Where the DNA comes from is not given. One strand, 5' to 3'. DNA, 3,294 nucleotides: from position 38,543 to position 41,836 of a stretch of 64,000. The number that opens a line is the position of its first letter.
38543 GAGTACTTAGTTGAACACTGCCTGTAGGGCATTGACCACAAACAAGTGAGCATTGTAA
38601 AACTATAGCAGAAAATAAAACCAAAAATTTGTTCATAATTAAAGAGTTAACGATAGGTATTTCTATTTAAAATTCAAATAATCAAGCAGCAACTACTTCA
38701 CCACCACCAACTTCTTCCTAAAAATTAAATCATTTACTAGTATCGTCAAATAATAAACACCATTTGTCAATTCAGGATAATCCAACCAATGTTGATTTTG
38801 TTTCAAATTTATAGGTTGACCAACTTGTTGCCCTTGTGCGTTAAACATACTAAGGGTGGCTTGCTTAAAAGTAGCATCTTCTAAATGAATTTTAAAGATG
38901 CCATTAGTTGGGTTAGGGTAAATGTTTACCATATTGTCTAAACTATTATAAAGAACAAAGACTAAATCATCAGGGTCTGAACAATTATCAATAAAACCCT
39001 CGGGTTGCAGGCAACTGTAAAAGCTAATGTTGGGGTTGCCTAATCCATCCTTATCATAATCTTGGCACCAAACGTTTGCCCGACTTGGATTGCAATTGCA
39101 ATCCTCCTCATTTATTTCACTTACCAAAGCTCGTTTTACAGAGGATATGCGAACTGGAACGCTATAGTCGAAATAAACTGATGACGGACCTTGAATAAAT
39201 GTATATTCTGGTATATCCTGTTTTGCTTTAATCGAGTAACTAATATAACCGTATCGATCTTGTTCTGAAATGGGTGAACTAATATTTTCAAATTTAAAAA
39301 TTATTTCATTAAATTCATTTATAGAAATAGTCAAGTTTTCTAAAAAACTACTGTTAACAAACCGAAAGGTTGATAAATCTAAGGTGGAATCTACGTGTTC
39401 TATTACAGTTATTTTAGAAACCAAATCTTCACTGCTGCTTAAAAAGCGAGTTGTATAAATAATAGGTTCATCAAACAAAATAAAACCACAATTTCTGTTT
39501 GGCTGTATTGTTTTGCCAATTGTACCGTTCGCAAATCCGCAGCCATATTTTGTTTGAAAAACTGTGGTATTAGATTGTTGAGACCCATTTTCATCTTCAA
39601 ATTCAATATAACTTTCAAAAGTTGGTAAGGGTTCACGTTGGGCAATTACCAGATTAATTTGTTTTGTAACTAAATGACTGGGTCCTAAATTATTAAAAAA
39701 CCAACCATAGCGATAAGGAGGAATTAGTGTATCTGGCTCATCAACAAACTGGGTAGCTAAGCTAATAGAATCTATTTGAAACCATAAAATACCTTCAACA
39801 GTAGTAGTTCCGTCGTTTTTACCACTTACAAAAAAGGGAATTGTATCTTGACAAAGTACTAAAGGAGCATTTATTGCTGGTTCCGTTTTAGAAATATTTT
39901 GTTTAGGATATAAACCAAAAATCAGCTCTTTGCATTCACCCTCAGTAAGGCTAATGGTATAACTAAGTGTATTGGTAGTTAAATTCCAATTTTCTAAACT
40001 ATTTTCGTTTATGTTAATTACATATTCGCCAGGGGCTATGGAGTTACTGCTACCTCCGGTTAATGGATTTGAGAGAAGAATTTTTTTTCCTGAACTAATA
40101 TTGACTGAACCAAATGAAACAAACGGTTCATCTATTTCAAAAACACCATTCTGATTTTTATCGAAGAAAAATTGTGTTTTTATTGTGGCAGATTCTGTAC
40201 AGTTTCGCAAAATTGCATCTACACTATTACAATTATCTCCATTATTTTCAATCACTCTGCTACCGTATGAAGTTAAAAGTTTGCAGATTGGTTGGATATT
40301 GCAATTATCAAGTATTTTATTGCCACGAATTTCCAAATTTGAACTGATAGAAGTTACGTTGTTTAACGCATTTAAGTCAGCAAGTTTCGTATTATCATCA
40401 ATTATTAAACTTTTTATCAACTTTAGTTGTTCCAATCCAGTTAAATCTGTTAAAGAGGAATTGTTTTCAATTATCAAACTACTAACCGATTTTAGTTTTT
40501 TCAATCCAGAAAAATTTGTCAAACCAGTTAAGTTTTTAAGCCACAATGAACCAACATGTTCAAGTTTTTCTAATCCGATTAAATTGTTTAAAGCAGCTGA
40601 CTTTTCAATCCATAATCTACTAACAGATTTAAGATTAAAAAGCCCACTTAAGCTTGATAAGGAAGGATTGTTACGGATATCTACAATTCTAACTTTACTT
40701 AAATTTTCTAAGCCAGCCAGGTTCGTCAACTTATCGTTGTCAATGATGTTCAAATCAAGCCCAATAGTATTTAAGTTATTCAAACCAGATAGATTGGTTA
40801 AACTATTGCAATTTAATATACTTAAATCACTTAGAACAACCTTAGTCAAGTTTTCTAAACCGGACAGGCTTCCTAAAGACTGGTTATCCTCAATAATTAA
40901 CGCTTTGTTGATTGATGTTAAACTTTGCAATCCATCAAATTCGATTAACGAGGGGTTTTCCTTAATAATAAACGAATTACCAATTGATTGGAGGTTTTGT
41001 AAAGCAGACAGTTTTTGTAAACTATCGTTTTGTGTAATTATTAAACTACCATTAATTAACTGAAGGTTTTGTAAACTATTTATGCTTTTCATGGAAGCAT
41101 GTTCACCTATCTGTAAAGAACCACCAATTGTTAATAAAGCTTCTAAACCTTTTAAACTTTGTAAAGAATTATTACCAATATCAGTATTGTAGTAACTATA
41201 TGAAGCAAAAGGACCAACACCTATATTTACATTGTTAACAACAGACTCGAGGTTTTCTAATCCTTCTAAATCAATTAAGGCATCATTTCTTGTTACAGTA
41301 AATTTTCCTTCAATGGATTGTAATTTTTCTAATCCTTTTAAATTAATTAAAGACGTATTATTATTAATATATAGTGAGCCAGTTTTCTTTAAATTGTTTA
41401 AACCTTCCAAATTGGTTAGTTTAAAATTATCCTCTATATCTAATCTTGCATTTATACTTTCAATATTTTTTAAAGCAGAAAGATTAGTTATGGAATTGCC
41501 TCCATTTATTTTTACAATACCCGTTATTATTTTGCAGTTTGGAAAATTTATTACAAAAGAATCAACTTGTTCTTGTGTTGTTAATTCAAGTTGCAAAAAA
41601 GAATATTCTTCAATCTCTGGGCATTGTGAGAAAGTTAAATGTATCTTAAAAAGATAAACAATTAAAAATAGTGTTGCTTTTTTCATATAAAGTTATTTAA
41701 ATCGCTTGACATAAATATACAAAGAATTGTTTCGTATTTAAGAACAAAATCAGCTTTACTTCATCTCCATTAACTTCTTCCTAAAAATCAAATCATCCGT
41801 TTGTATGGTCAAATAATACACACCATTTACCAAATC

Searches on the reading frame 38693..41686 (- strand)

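Call 21: search_protein_families(library=pfam, proteins=[window:38693-41686:-], max_evalue=0.001)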
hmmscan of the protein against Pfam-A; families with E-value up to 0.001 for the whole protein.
window:38693-41686:- (997 aa): 4 families
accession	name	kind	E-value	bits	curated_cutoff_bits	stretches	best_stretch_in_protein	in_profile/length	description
PF24595.1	DUF7619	-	2e-16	60.7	27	1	738-846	18-126/133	Domain of unknown function (DUF7619)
PF01030.30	Recep_L_domain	-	2.5e-14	53.8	21.8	1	186-271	4-99/112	Receptor L domain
PF23952.1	LRR_EndoS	-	1.5e-11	44.9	27.9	0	73-148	19-86/116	Endo-beta-N-acetylglucosaminidase EndoS LRR domain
PF18962.6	Por_Secre_tail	-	5.5e-11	43.1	27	1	922-995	1-75/75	Secretion system C-terminal sorting domain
